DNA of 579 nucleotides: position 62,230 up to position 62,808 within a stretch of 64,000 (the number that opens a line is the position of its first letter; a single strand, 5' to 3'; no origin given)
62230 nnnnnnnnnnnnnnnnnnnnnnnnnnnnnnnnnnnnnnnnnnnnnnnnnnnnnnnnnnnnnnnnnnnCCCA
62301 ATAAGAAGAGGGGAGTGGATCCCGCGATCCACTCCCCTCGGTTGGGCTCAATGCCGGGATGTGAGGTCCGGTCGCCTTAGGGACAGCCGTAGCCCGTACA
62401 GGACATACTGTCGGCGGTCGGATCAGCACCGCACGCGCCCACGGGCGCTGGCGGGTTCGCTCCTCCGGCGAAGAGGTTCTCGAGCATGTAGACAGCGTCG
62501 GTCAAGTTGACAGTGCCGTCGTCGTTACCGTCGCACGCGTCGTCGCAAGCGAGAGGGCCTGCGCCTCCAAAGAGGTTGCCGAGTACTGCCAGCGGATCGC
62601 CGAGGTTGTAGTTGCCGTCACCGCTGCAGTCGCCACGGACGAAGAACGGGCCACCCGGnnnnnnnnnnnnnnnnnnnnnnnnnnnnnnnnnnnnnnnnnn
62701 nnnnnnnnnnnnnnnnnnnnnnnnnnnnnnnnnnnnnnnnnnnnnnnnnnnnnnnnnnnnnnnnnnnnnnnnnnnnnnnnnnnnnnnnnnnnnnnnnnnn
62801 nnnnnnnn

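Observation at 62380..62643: Recurrent ~85-90 aa Cys-containing, dockerin-like C-terminal module ending in Cys-Pro-stop on four unrelated large secreted proteins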

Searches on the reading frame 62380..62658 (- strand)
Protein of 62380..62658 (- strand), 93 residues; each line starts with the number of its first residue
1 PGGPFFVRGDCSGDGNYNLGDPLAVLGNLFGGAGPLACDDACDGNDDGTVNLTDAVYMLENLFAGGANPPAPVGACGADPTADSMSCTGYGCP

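Call 15: search_protein_families(library=pfam, proteins=[window:62380-62658:-], max_evalue=10)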
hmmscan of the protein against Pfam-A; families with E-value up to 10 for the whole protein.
seq(93 aa): 1 family
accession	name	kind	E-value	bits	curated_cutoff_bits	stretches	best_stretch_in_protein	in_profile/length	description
PF00404.24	Dockerin_1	-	0.004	17.8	22.9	2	9-57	2-51/57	Dockerin type I domain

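Call 16: search_protein_families(library=ncbifam, proteins=[window:62380-62658:-], max_evalue=10)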
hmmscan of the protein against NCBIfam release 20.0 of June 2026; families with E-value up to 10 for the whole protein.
seq(93 aa): 1 family
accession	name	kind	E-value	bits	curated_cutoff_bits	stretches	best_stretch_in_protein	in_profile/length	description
NF049990.1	CellobisidaseCelK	equivalog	0.11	10.6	1700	1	2-59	823-879/889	cellulose 1,4-beta-cellobiosidase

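Call 18: find_homologous_proteins(query=A1, max_evalue=0.001)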
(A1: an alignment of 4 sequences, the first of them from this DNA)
Query A1 (4 sequences) (93 aa, profile of the alignment): 105 proteins with E <= 0.001 among 791 candidates.
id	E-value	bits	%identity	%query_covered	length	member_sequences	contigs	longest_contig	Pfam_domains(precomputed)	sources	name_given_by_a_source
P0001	2.4e-30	122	53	95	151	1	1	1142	-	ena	-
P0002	9.1e-30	120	53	95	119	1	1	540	PF00404.25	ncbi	-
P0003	4.6e-29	118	53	97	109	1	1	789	-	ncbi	-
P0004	1.2e-28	117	52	91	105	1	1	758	-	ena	-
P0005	1.5e-28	117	51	95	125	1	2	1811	-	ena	-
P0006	1.6e-28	117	47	96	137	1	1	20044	PF00404.25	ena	-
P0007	3.9e-28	115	56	88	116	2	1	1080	PF00404.25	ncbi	-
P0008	2.4e-27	113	53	97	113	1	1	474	-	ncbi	-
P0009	3.1e-27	112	51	92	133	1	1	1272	-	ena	-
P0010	3.2e-27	112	51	95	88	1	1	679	-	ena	-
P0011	7.9e-27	111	51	98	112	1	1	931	PF00404.25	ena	-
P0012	1.5e-26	110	49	97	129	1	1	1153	-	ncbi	-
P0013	2.7e-26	109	51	96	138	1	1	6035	PF00404.25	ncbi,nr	ncbi:MAG TPA: hypothetical protein DCM87_01150, partial [Planctomycetes bacterium]|nr:hypothetical p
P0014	3.5e-26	109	48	95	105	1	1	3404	-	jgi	jgi:hypothetical protein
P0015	7.4e-26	108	47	96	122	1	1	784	-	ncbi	-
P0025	5.0e-25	105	47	91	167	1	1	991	PF00404.25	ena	-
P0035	3.8e-24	102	52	90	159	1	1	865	PF00404.25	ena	-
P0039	1.0e-23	101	43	97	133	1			PF00404.25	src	-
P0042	2.1e-23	100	44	100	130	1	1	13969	PF00404.25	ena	-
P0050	6.2e-23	99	47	99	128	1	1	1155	PF00404.25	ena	-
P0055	1.9e-22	97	48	95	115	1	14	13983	PF00404.25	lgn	-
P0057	1.2e-21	94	40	94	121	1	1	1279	PF00404.25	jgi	jgi:hypothetical protein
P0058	1.4e-21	94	49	94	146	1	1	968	PF00404.25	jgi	jgi:hypothetical protein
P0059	2.0e-21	94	42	92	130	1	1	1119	PF00404.25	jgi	jgi:hypothetical protein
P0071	1.7e-18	84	48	88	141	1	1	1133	PF00404.25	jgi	jgi:hypothetical protein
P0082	1.2e-16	78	46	72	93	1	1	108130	PF00404.25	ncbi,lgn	-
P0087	3.7e-15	74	37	72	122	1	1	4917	PF00404.25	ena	-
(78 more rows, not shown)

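Call 30: predict_structure(alignment_id=A2)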
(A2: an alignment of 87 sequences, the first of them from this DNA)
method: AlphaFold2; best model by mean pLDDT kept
length: 93 residues; sequences in the alignment: 87
mean_pLDDT: 93.2   pTM: 0.85
mean pLDDT of the five models: 93.2, 92.7, 92.4, 91.5, 91.3
residues with pLDDT >= 90: 79; 70-90: 11; 50-70: 3; < 50: 0
segments of 3 or more residues with pLDDT < 50: none
pLDDT, mean of each block of 10 residues (from residue 1): 84 95 98 93 97 99 98 93 87 76
secondary structure, 60 per line:
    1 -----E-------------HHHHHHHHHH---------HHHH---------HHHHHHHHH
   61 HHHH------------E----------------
elements in order: H20-29 H39-42 H52-64

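Call 33: search_solved_structures(query=A2, max_evalue=1, show_alignments=2)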
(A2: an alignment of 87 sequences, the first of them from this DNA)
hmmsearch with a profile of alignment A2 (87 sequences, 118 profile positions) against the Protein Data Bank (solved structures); distinct sequences matched with E-value up to 1: 38.
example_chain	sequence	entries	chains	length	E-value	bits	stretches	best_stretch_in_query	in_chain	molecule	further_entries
2y3n_B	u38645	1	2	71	2.4e-06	30.5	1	32-90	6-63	CELLULOSOMAL FAMILY-48 PROCESSIVE GLYCOSIDE HYDROLASE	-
2mte_A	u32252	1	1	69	6.8e-06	29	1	33-79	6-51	Cellulose 1,4-beta-cellobiosidase (reducing end) CelS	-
1daq_A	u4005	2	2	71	6.9e-06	29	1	33-79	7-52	ENDOGLUCANASE SS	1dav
5m2o_B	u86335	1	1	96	0.0001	25.2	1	33-90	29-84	Group I Dockerin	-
4fl4_A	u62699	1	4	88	0.00071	22.5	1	33-86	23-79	Glycoside hydrolase family 9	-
9qfa_A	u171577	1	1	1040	0.00071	22.5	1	28-86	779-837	Ruminococcus bromii Amy12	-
6kg9_A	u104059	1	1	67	0.00096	22.1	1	33-84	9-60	And cellulose-binding endoglucanase family 9 CelL ortholog dockerin domain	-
5m2s_B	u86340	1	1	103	0.0011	21.9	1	31-55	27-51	Doc8: Type I dockerin repeat domain from family 9 glycoside hydrolase WP_009982745[Ruminoc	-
4uyq_B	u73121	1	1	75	0.0012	21.8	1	29-85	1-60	Cellulosomal scaffoldin adaptor protein B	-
6kgc_B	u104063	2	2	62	0.0017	21.3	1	33-83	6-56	And cellulose-binding endoglucanase family 9 CelL ortholog dockerin domain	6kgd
4zcu_A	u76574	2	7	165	0.0018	21.2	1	24-87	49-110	Calcium-binding mitochondrial carrier protein SCaMC-1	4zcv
3ul4_B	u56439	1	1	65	0.0019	21.2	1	33-83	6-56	Cellulosome enzyme, dockerin type I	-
6kge_D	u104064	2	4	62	0.0019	21.2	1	33-83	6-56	And cellulose-binding endoglucanase family 9 CelL ortholog dockerin domain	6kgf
4uyp_B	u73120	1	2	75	0.0019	21.1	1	29-85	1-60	Cellulosomal scaffoldin adaptor protein B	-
4n5x_A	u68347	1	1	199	0.0027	20.6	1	24-87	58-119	Calcium-binding mitochondrial carrier protein SCaMC-1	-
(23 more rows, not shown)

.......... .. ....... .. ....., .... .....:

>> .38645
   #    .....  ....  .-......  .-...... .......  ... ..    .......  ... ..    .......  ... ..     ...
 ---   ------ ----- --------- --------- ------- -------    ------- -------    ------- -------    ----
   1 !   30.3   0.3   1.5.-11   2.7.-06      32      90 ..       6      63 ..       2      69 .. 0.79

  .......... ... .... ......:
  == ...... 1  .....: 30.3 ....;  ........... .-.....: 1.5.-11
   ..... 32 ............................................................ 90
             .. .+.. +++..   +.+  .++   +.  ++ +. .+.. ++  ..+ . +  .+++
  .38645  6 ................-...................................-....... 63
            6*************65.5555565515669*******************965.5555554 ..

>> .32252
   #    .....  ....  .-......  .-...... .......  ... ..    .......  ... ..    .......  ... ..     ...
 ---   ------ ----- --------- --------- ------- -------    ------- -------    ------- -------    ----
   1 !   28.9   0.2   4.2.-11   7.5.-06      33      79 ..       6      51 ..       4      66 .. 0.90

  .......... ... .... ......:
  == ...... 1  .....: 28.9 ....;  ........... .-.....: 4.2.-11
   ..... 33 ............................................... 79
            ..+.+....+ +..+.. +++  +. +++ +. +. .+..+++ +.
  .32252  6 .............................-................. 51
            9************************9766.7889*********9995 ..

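Call 34: fold_search(model_id=the predicted structure, library=pdb)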
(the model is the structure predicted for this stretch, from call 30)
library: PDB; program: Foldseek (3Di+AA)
matches with E <= 10: 41; with E <= 0.001: 0
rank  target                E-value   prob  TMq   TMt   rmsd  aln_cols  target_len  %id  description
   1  4uyq_B                2.1e-03  1.00  0.59  0.73   2.3        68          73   20  High resolution structure of the third cohesin ScaC in complex with the ScaB dockerin with a mutation in the C-termina (released 2015-04-15)
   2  4uyp_B                3.1e-03  1.00  0.61  0.75   2.5        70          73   20  High resolution structure of the third cohesin ScaC in complex with the ScaB dockerin with a mutation in the N-termina (released 2015-04-15)
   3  4fl4_G                1.6e-02  1.00  0.60  0.80   2.0        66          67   26  Scaffoldin conformation and dynamics revealed by a ternary complex from the Clostridium thermocellum cellulosome (released 2012-06-27)
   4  6kgf_B                1.6e-02  1.00  0.55  0.80   1.8        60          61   27  Crystal structure of CaDoc0917(R16D)-CaCohA2 complex at pH 8.2 (released 2020-07-08)
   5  8x3a_MODEL_1_A        1.8e-02  1.00  0.52  0.33   1.7        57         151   21  Solution NMR structure of cellulosomal double-dockerin module of Clo1313_0689 from Clostridium thermocellum (released 2024-04-03)
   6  8x39_A                2.6e-02  1.00  0.60  0.42   1.8        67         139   19  Crystal structure of cellulosomal double-dockerin module of Clo1313_0689 from Clostridium thermocellum (released 2024-04-03)
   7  8x39_B                2.6e-02  1.00  0.60  0.42   1.9        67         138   19  Crystal structure of cellulosomal double-dockerin module of Clo1313_0689 from Clostridium thermocellum (released 2024-04-03)
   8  6kgc_B                3.0e-02  1.00  0.53  0.78   1.9        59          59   27  Crystal structure of CaDoc0917(R49D)-CaCohA2 complex at pH 5.4 (released 2020-07-08)
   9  5nrk_B                4.7e-02  1.00  0.58  0.77   1.9        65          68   26  Crystal structure of the sixth cohesin from Acetivibrio cellulolyticus' scaffoldin B in complex with Cel5 dockerin S15 (released 2018-01-31)
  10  5nrm_B                4.7e-02  0.99  0.52  0.70   2.2        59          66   27  Crystal structure of the sixth cohesin from Acetivibrio cellulolyticus' scaffoldin B in complex with Cel5 dockerin S51 (released 2018-01-31)
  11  5m2o_B                5.4e-02  0.97  0.55  0.66   2.8        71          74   17  R. flavefaciens' third ScaB cohesin in complex with a group 1 dockerin (released 2017-07-05)
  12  6kge_B                5.8e-02  0.99  0.52  0.76   1.8        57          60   28  Crystal structure of CaDoc0917(R16D)-CaCohA2 complex at pH 5.5 (released 2020-07-08)
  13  5nrk_D                6.7e-02  0.99  0.57  0.76   2.3        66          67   24  Crystal structure of the sixth cohesin from Acetivibrio cellulolyticus' scaffoldin B in complex with Cel5 dockerin S15 (released 2018-01-31)
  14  4dh2_D                7.2e-02  0.99  0.61  0.79   1.9        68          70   25  Crystal structure of Coh-OlpC(Cthe_0452)-Doc435(Cthe_0435) complex: A novel type I Cohesin-Dockerin complex from Clost (released 2012-11-28)
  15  6kgf_D                7.2e-02  0.98  0.51  0.72   1.9        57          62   28  Crystal structure of CaDoc0917(R16D)-CaCohA2 complex at pH 8.2 (released 2020-07-08)
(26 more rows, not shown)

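Call 35: search_protein_representatives(alignment_id=A2)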
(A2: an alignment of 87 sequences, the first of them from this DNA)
Query: 87 sequences, 118 profile positions. Proteins with E-value up to 0.001 (for the whole library): 50858; up to 1e-10: 28106; up to 1e-30: 2324. The best 150 are listed.
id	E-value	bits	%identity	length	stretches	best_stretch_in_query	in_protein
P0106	9.4e-176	589.9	-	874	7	21-113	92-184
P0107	1.4e-114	392.6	-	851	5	26-114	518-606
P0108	2.3e-112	385.4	-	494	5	26-116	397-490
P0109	2.0e-106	366.2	-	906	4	26-115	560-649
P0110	3.8e-104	358.9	-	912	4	26-112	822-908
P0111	6.5e-103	354.9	-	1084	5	23-108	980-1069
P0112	1.4e-96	334.5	-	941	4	21-115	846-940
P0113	2.2e-93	324.2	-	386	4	29-118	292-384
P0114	6.3e-92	319.5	-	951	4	29-112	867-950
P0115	4.6e-90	313.5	-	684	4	24-113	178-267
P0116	2.9e-89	310.9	-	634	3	24-111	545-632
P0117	1.1e-87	305.9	-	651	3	25-113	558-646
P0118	9.8e-86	299.5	-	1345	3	17-113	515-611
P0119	1.9e-84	295.3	-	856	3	18-115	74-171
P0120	1.7e-83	292.3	-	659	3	26-112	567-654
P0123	2.5e-80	282.1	-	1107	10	24-88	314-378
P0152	5.4e-69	245.5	-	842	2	25-118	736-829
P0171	3.3e-62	223.6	-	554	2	21-112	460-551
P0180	5.7e-61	219.6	-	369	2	23-117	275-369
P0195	2.7e-58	211.0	-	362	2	27-118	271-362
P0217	2.0e-56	204.9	-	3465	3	26-117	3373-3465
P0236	1.7e-55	202.0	-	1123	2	24-117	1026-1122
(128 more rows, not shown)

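Call 40: search_protein_families(library=pfam, proteins=[P0180, P0195, P0116, P0109, P0171, P0236, P0152, P0123, P0217], max_evalue=1)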
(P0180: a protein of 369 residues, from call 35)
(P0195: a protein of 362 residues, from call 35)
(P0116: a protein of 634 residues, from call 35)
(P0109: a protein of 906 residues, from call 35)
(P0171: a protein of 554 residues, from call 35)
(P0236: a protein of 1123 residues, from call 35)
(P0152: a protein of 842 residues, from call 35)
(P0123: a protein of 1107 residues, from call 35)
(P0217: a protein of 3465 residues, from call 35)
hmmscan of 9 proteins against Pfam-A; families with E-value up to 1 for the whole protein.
P0180 (369 aa): 6 families
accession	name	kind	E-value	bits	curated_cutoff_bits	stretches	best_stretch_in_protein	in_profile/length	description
PF00404.24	Dockerin_1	-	3.3e-12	46.9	22.9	2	285-338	2-56/57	Dockerin type I domain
PF13202.12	EF-hand_5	-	0.00034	20.4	25.9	1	281-294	4-17/25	EF hand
PF13499.12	EF-hand_7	-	0.00069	20.4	30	0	63-83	8-27/67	EF-hand domain pair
PF13405.12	EF-hand_6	-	0.018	15.2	25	0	64-84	7-27/30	EF-hand domain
PF00036.39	EF-hand_1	-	0.04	13.9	25.4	0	282-297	6-21/29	EF hand domain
PF13517.12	FG-GAP_3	-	0.69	11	26.9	1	35-76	24-59/61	FG-GAP-like repeat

P0195 (362 aa): 2 families
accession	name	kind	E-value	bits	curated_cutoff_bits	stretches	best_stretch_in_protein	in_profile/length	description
PF00404.24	Dockerin_1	-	4.1e-12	46.5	22.9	2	277-330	2-56/57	Dockerin type I domain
PF13517.12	FG-GAP_3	-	0.2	12.7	26.9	1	44-67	36-59/61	FG-GAP-like repeat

P0116 (634 aa): 5 families
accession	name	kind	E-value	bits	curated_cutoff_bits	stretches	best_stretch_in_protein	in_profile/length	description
PF00404.24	Dockerin_1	-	8.9e-18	64.7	22.9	3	306-360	2-57/57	Dockerin type I domain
PF13499.12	EF-hand_7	-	3.2e-08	34.2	30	1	335-359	7-31/67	EF-hand domain pair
PF13202.12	EF-hand_5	-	0.00078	19.3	25.9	0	335-349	4-18/25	EF hand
PF13405.12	EF-hand_6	-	0.0071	16.4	25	1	335-357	5-27/30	EF-hand domain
PF00036.39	EF-hand_1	-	0.48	10.5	25.4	0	336-357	6-27/29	EF hand domain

P0109 (906 aa): 3 families
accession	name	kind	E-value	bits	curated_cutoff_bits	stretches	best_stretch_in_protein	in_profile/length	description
PF00404.24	Dockerin_1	-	1.7e-12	47.8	22.9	3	567-614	2-50/57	Dockerin type I domain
PF13499.12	EF-hand_7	-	9.2e-06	26.4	30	0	568-614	12-63/67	EF-hand domain pair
PF00963.24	Cohesin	-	0.043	14.5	24.1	0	661-689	4-34/139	Cohesin domain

P0171 (554 aa): 6 families
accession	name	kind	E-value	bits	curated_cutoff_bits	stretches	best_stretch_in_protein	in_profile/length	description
PF13499.12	EF-hand_7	-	5.2e-06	27.2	30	1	501-532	7-37/67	EF-hand domain pair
PF00404.24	Dockerin_1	-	1.4e-05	25.6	22.9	2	472-519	2-50/57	Dockerin type I domain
PF00963.24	Cohesin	-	0.00045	20.9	24.1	1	302-348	3-51/139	Cohesin domain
PF13405.12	EF-hand_6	-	0.0047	17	25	0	501-520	5-24/30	EF-hand domain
PF13202.12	EF-hand_5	-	0.01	15.7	25.9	1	500-515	3-18/25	EF hand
PF00036.39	EF-hand_1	-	0.033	14.2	25.4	0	501-522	5-26/29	EF hand domain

P0236 (1123 aa): 5 families
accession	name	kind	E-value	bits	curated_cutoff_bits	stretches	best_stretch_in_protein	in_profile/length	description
PF00404.24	Dockerin_1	-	7.4e-10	39.3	22.9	2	25-68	2-46/57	Dockerin type I domain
PF24595.1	DUF7619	-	8.4e-10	39.3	27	2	881-924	86-128/133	Domain of unknown function (DUF7619)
PF12735.13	IgD3_Trs65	-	0.14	12.2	27.4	1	979-1017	17-55/172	TRAPP trafficking subunit Trs65 IgD3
PF17511.7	Mobilization_B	-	0.2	12.5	27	1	627-665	51-89/136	Mobilization protein B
PF00041.27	fn3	-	0.27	11.9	25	1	956-1017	18-75/84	Fibronectin type III domain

P0152 (842 aa): 2 families
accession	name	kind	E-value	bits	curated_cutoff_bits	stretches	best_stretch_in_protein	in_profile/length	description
PF00404.24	Dockerin_1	-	7.4e-08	32.9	22.9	1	744-796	2-55/57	Dockerin type I domain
PF13499.12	EF-hand_7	-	0.0046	17.7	30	0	775-797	9-31/67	EF-hand domain pair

P0123 (1107 aa): 6 families
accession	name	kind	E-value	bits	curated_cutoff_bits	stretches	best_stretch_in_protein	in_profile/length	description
PF00404.24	Dockerin_1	-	2.2e-67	223.6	22.9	13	660-711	2-56/57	Dockerin type I domain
PF00082.27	Peptidase_S8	-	3.9e-44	151.5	21.8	1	822-1095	4-273/288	Subtilase family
PF13499.12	EF-hand_7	-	2.6e-10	40.9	30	0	628-703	12-61/67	EF-hand domain pair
PF18425.6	CspB_prodomain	-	0.062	13.7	25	1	46-85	34-74/89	Csp protease B prodomain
PF22648.2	SET7_N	-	0.1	12.9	27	0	316-339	15-38/74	Histone H3 K4-specific methyltransferase SET7 N-terminal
PF17746.7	SfsA_N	-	0.18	12.4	25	1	999-1030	15-45/63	SfsA N-terminal OB domain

P0217 (3465 aa): 9 families
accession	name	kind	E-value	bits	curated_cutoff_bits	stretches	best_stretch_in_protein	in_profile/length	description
PF18911.6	PKD_4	-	4.7e-110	360.3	27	8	1857-1938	1-83/85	PKD domain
PF00801.26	PKD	-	2.9e-71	235.9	23.5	8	1332-1401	10-76/80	PKD domain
PF22352.2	K319L-like_PKD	-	1.6e-15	57.3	27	2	1423-1496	11-83/84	K319L-like, PKD domain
PF00404.24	Dockerin_1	-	1.2e-05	25.8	22.9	1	530-591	2-57/57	Dockerin type I domain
PF05345.18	He_PIG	-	5.8e-05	23.9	24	1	3239-3285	49-95/96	Putative Ig domain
PF08329.16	ChitinaseA_N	-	0.013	15.6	21.2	0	1449-1499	60-109/133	Chitinase A, N-terminal domain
PF11614.14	FixG_C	-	0.029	15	25.6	0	1967-2013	37-84/119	IG-like fold at C-terminal of FixG, putative oxidoreductase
PF02368.24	Big_2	-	0.081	13.3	22.8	1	3319-3361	25-65/79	Bacterial Ig-like domain (group 2)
PF15780.11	ASH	-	0.17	12.5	27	0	2168-2209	26-67/98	Abnormal spindle-like microcephaly-assoc'd, ASPM-SPD-2-Hydin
